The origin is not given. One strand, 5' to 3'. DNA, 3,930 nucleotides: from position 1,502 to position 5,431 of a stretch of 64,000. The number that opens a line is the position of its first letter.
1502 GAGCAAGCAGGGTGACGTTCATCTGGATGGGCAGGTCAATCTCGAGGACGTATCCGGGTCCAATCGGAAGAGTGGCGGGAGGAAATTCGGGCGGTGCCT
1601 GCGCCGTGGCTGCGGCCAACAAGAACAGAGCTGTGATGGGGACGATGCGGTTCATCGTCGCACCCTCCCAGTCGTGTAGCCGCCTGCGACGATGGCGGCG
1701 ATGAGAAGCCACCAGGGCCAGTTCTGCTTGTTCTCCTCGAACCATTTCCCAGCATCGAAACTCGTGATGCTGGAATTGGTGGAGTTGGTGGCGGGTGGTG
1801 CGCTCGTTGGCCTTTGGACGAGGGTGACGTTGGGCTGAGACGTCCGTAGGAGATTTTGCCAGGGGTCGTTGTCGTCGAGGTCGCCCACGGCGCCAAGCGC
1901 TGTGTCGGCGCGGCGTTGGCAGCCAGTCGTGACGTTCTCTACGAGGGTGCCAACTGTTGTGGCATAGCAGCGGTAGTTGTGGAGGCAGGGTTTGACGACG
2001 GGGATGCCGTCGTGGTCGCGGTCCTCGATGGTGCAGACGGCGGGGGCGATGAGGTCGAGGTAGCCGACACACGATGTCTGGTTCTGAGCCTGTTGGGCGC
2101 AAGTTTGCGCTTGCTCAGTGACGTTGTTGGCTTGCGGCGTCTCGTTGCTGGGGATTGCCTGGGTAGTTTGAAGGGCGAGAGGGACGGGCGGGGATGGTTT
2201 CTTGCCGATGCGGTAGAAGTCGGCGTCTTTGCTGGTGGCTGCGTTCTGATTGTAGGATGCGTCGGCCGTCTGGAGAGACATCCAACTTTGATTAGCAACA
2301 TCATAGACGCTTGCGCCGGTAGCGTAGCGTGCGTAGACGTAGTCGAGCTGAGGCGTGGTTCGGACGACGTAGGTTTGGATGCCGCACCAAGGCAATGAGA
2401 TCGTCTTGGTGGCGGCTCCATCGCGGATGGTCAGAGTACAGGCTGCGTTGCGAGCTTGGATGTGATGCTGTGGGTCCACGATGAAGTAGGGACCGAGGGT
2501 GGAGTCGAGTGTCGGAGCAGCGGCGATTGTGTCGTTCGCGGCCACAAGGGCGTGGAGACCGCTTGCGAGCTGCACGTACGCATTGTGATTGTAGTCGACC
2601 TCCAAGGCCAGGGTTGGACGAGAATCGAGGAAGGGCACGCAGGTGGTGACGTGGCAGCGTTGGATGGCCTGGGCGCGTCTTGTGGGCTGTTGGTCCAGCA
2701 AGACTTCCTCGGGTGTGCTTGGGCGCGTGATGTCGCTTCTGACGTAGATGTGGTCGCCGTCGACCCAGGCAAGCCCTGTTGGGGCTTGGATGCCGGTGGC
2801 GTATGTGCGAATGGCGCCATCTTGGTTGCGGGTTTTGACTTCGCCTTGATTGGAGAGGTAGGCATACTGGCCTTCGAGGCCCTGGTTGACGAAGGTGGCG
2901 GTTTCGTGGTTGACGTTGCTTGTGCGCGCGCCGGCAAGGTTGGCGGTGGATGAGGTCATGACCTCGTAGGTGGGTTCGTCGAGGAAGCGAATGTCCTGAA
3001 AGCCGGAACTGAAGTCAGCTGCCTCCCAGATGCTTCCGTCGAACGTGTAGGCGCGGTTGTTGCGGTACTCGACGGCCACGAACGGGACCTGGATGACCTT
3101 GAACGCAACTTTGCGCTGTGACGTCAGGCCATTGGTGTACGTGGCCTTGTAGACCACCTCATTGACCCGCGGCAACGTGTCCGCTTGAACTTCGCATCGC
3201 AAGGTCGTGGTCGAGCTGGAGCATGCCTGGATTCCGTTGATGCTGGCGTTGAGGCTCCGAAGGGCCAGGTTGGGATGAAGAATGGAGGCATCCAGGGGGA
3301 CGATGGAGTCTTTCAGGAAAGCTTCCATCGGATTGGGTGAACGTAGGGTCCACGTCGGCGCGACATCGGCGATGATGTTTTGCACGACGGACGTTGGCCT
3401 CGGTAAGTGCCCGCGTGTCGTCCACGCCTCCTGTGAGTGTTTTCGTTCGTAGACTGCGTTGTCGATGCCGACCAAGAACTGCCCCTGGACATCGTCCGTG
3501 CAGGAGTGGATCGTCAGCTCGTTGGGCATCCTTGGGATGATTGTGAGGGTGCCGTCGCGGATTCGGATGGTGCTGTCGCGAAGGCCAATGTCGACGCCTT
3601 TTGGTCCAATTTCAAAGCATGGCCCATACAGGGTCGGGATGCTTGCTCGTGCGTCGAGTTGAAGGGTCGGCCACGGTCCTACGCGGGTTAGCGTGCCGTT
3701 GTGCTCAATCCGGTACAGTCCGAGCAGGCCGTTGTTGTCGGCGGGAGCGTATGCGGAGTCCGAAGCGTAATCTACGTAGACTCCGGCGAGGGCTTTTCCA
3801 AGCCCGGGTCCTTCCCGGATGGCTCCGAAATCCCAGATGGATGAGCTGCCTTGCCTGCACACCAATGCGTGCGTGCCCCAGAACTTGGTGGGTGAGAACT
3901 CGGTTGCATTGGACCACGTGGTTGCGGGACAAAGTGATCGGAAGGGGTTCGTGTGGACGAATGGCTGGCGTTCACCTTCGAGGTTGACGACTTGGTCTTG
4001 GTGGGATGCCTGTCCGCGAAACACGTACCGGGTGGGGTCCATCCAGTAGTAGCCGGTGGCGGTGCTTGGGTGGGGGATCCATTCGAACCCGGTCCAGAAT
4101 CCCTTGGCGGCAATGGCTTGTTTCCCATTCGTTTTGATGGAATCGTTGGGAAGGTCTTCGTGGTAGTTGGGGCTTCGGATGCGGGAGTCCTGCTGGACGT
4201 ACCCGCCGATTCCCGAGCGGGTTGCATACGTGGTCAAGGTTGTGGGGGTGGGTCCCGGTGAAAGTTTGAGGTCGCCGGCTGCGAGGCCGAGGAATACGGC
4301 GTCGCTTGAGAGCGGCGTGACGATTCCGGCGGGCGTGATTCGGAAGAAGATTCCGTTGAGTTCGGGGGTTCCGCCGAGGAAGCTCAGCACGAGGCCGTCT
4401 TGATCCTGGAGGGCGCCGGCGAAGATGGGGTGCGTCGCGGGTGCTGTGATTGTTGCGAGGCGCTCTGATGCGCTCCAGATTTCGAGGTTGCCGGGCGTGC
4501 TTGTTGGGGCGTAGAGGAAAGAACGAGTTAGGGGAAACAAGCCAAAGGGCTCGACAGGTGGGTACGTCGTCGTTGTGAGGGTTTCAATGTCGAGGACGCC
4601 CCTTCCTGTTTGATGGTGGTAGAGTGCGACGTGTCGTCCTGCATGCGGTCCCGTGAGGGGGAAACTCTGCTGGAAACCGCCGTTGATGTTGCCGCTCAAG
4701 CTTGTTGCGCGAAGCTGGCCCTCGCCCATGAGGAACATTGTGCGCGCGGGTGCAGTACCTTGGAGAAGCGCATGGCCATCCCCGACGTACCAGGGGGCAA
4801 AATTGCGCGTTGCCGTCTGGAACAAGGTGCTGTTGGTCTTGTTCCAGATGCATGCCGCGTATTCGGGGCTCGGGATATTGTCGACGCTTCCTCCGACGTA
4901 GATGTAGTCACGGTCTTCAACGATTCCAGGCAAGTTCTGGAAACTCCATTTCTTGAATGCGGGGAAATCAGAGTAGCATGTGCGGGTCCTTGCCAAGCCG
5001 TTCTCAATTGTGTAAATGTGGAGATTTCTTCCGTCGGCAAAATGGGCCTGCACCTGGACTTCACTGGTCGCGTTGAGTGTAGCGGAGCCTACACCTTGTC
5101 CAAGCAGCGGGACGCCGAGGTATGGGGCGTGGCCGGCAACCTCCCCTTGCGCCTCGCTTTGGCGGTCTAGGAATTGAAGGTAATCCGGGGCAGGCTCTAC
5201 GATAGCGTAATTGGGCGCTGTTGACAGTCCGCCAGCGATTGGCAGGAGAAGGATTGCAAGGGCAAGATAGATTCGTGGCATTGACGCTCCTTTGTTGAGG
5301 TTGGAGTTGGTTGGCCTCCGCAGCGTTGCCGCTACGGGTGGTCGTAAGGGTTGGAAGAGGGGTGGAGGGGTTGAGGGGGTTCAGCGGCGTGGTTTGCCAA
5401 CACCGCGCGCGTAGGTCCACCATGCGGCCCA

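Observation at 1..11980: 12-kb unidirectional, translationally coupled block: candidate provirus or mobile module, or a novel surface-structure operon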

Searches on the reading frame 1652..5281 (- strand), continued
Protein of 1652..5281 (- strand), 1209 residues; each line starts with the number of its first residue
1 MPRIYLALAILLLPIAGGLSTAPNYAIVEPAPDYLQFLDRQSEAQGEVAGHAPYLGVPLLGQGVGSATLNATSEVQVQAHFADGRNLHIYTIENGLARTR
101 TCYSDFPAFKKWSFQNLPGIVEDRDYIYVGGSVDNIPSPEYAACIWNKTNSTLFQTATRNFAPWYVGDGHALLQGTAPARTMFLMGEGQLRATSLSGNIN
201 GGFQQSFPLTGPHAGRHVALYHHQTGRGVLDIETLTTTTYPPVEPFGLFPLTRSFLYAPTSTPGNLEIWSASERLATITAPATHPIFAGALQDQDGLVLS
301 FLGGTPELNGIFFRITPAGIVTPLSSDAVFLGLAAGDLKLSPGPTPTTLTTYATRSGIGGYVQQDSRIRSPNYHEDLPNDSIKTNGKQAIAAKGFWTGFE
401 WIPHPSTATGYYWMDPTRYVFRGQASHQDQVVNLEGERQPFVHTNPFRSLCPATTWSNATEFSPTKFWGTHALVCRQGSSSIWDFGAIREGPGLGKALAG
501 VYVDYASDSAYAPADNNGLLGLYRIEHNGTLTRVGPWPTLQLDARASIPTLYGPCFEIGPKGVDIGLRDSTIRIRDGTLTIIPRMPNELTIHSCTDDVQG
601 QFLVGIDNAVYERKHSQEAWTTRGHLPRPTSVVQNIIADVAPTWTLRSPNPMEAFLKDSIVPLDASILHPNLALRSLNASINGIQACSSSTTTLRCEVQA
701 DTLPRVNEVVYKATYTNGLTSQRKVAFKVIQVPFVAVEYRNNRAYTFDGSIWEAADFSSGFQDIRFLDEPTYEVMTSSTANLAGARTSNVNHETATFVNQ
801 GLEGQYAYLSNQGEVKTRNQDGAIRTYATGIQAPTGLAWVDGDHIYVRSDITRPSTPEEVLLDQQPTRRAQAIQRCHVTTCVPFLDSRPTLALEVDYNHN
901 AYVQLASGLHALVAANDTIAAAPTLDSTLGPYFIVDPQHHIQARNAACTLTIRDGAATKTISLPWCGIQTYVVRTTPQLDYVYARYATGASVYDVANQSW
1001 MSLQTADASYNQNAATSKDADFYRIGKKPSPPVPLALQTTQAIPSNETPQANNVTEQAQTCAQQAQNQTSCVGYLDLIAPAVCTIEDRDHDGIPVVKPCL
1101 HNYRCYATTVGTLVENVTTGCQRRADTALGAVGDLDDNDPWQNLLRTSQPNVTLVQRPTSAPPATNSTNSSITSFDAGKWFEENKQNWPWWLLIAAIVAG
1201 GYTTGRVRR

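Call 71: find_encoding_contigs(protein=P0029, flank=10000, max_places=4)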
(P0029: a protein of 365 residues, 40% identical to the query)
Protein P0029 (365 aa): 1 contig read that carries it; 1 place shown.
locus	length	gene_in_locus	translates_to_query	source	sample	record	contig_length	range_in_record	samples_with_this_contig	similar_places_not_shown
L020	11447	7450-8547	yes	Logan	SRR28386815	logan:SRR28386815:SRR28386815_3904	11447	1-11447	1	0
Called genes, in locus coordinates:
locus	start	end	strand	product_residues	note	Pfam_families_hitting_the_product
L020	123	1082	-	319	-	PF01694:Rhomboid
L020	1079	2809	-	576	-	PF13091:PLDc_2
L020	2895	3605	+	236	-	-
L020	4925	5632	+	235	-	-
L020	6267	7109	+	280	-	-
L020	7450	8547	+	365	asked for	-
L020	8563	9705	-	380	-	PF00589:Phage_integrase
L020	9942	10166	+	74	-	PF04014:MazE_antitoxin (weak)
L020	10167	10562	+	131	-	PF01850:PIN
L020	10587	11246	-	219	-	-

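Call 72: find_encoding_contigs(protein=P0012, flank=10000, max_places=4)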
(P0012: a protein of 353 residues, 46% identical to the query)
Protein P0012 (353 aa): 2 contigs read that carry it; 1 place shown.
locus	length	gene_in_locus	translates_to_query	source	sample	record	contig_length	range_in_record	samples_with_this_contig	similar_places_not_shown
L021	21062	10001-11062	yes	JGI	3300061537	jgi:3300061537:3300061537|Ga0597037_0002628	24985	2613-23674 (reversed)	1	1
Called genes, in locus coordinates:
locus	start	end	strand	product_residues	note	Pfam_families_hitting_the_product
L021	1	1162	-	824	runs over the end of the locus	?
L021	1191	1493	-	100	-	-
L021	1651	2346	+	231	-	-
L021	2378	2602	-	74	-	-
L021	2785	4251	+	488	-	-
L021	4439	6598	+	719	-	PF02518:HATPase_c, PF13589:HATPase_c_3 (weak), PF09239:Topo-VIb_trans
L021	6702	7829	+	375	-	PF04406:TP6A_N, PF20768:Topo_VI_alpha, PF23947:DUF7281 (faint), PF21180:TOP6A-Spo11_Toprim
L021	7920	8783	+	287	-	-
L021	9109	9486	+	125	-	-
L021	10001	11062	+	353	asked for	-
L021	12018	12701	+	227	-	-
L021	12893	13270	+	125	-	-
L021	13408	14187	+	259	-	-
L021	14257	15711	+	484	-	PF09339:HTH_IclR (faint), PF12840:HTH_20 (faint), PF13412:HTH_24, PF24266:HTH_HVO_0163_N, PF01978:TrmB (faint)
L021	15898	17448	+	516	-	-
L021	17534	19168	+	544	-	-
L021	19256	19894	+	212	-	-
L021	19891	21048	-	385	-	PF00589:Phage_integrase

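Call 74: predict_structure(alignment_id=A3)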
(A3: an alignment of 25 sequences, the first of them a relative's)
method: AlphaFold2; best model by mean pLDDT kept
length: 364 residues; sequences in the alignment: 25
mean_pLDDT: 85.6   pTM: 0.84
mean pLDDT of the five models: 85.6, 84.0, 81.9, 81.7, 80.5
residues with pLDDT >= 90: 186; 70-90: 132; 50-70: 38; < 50: 8
segments of 3 or more residues with pLDDT < 50: 357-364
pLDDT, mean of each block of 10 residues (from residue 1): 89 95 95 96 95 92 92 92 90 92 93 85 80 90 92 89 66 94 93 86 87 67 79 87 84 93 89 90 87 64 72 94 92 72 81 61 41
secondary structure, 60 per line:
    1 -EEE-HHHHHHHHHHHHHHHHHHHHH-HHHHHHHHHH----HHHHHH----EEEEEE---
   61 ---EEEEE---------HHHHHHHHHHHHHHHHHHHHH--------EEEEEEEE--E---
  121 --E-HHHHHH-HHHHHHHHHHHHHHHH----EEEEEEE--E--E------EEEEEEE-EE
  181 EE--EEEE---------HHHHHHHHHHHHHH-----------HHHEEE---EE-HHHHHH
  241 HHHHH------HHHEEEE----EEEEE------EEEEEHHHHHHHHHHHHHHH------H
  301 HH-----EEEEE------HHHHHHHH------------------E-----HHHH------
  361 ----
elements in order: E2-4 H6-26 H28-37 H42-47 E52-57 E64-68 H78-98 E107-114 H125-130 H132-147 E152-158 E171-177 E179-182 E185-188 H198-211 E226-228 H235-245 E255-258 E263-267 E274-278 H279-293 E308-312 H319-326 H351-354
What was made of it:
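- On HUH-superfamily rolling-circle replication endonucleases: AF2 pLDDT 85.6 (call 74).
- Rep: the AF2 model has pLDDT 85.6 and pTM 0.84 (call 74).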

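Call 77: find_related_loci(query=A3, collection=viral_contigs, flank=10000)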
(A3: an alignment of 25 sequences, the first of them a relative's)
Query A3 (364 aa) in viral_contigs; peptide patterns used: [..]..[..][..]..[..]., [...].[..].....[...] (x = any residue, [..] = any of these).
55 stretches matched a pattern, but none encodes a relative of the query by tblastn (E <= 1e-3).

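Call 83: predict_structure(alignment_id=A1)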
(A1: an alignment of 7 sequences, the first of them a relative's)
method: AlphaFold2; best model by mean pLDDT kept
length: 383 residues; sequences in the alignment: 7
mean_pLDDT: 80.0   pTM: 0.68
mean pLDDT of the five models: 80.0, 76.8, 75.3, 74.8, 69.7
residues with pLDDT >= 90: 77; 70-90: 229; 50-70: 59; < 50: 18
segments of 3 or more residues with pLDDT < 50: 1-3, 189-197, 286-290
pLDDT, mean of each block of 10 residues (from residue 1): 54 75 76 87 78 88 82 75 80 87 89 89 86 86 94 92 77 81 72 48 63 82 72 90 92 89 95 84 54 68 88 86 86 63 83 85 78 88 78
secondary structure, 60 per line:
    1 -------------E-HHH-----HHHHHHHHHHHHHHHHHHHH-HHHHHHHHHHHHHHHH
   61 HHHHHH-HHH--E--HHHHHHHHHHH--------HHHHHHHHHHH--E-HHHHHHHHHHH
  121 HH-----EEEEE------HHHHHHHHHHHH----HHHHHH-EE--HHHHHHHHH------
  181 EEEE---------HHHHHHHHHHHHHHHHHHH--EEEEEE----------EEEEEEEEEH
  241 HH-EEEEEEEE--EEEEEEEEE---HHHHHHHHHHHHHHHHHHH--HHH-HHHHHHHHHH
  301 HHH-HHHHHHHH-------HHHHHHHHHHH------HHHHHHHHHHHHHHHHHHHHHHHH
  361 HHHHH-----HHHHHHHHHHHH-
elements in order: H24-43 H45-66 H76-86 H95-105 H110-122 E128-132 H139-150 H155-160 H166-174 E181-184 H194-212 E215-220 E231-239 E244-251 E254-262 H266-284 H291-303 H305-312 H320-330 H337-365 H371-382

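Call 103: search_protein_families(library=pfam, max_evalue=0.01, proteins=[L019:2530-4818:+, L019:9150-11195:+, L019:4900-5979:+])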
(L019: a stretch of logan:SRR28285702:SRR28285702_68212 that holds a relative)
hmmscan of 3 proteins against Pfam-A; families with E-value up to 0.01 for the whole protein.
L019:2530-4818:+ (762 aa): 0 families

L019:9150-11195:+ (681 aa): 0 families

L019:4900-5979:+ (359 aa): 1 family
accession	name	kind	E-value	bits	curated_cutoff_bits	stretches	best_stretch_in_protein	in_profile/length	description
PF13229.12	Beta_helix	-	0.0012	18.9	25.9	1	240-316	82-149/158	Right handed beta helix region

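Call 113: fold_search(model_id=the predicted structure, library=viral)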
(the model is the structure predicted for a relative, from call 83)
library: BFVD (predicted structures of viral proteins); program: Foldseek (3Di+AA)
matches with E <= 10: 619; with E <= 0.001: 9
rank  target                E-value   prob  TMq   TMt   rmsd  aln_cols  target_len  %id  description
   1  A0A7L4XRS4            7.3e-06  1.00  0.34  0.44  11.3       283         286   13  (no name in the UniProt tables at hand)
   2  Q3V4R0                1.6e-05  1.00  0.34  0.43  14.4       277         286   16  Uncharacterized protein ORF286 [Acidianus two-tailed virus]
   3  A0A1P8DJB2            6.6e-05  1.00  0.26  0.22  13.4       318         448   12  (no name in the UniProt tables at hand)
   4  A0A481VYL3            2.0e-04  0.99  0.25  0.22  17.7       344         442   12  (no name in the UniProt tables at hand)
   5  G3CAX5                2.1e-04  1.00  0.35  0.44  11.1       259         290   15  (no name in the UniProt tables at hand)
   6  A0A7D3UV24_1          2.9e-04  0.97  0.23  0.11  23.4       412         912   12  (no name in the UniProt tables at hand)
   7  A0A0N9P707            3.1e-04  1.00  0.32  0.39   5.0       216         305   14  (no name in the UniProt tables at hand)
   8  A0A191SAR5            3.1e-04  0.98  0.26  0.20  23.9       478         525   12  (no name in the UniProt tables at hand)
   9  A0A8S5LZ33            3.4e-04  1.00  0.26  0.21  21.6       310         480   10  Replicative DNA helicase [Siphoviridae sp. ctCsv15]
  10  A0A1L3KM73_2          1.9e-03  0.87  0.24  0.10  23.1       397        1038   11  (no name in the UniProt tables at hand)
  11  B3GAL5                2.2e-03  1.00  0.27  0.49  10.9       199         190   12  AMDV2_16 [uncultured virus]
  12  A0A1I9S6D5            2.4e-03  0.96  0.26  0.26  12.8       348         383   12  (no name in the UniProt tables at hand)
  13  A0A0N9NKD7            3.7e-03  0.98  0.26  0.37   9.2       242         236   12  (no name in the UniProt tables at hand)
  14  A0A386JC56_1          4.3e-03  0.82  0.27  0.10  25.6       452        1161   11  Genome polyprotein (Fragment) [Marine RNA virus BC-6]
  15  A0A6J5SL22            4.8e-03  0.95  0.25  0.15  21.4       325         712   10  RepB DNA-primase from phage plasmid [uncultured Caudovirales phage]
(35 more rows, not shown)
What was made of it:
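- On Pleolipovirus-like viruses (Pleolipoviridae sensu lato): The best BFVD neighbours are ATV ORF286 and AMDV2_16 (call 113).
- The best viral structural matches are archaeal-virus ATPases, ATV ORF286 and AMDV2_16 (call 113).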

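Call 114: search_protein_families(library=ncbifam, max_evalue=0.05, proteins=[window:1652-5281:-, P0002])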
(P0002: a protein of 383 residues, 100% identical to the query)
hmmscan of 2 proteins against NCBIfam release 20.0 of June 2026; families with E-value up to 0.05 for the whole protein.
window:1652-5281:- (1209 aa): 0 families

P0002 (383 aa): 0 families

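Call 117: find_related_loci(query=A3, collection=metagenome_contigs, flank=10000)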
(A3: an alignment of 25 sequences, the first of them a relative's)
Query A3 (364 aa) in metagenome_contigs; peptide patterns used: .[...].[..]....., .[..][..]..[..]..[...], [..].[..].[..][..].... (x = any residue, [..] = any of these).
291 stretches matched a pattern; 3 encode a relative of the query (tblastn E <= 1e-3); 3 distinct loci.
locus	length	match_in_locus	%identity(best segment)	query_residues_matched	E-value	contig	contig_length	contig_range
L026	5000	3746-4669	41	33-345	5e-80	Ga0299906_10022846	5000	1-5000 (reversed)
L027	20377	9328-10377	39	3-361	2e-77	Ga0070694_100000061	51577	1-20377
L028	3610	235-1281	36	8-345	7e-74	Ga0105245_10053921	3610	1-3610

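Call 120: search_solved_structures(query=window:1652-5281:-, max_evalue=1)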
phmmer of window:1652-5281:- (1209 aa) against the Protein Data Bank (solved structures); distinct sequences matched with E-value up to 1: 0.

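Call 129: search_dna_similar(query=P0009, collection=phages, mode=protein, max_evalue=1, max_rows=8)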
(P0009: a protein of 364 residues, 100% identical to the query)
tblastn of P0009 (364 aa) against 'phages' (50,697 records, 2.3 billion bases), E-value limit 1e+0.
No match.

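Call 131: search_dna_similar(query=P0009, collection=plasmids, mode=protein, max_evalue=1, max_rows=8)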
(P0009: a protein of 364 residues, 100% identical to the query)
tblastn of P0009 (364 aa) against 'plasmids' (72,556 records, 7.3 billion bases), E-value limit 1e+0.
No match.

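Call 132: search_dna_similar(query=P0002, collection=plasmids, mode=protein, max_evalue=1, max_rows=8)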
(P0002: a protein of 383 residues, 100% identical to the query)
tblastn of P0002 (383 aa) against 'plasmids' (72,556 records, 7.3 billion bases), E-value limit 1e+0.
No match.
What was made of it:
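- Rep and NTPase have no match in 72,556 plasmids (calls 131, 132).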

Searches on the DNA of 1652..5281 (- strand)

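Call 135: search_rna_families(source=L001, start=15100, end=15241, threshold=evalue, max_evalue=1, show_alignments=1)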
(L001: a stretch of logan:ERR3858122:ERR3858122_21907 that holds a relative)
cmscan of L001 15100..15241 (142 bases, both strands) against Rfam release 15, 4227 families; matches with E-value up to 1: 0.
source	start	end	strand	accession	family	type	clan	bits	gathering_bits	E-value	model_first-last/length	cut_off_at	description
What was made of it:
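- Tried and rejected: An Rfam scan of the truncated tRNA gave no call (call 135).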
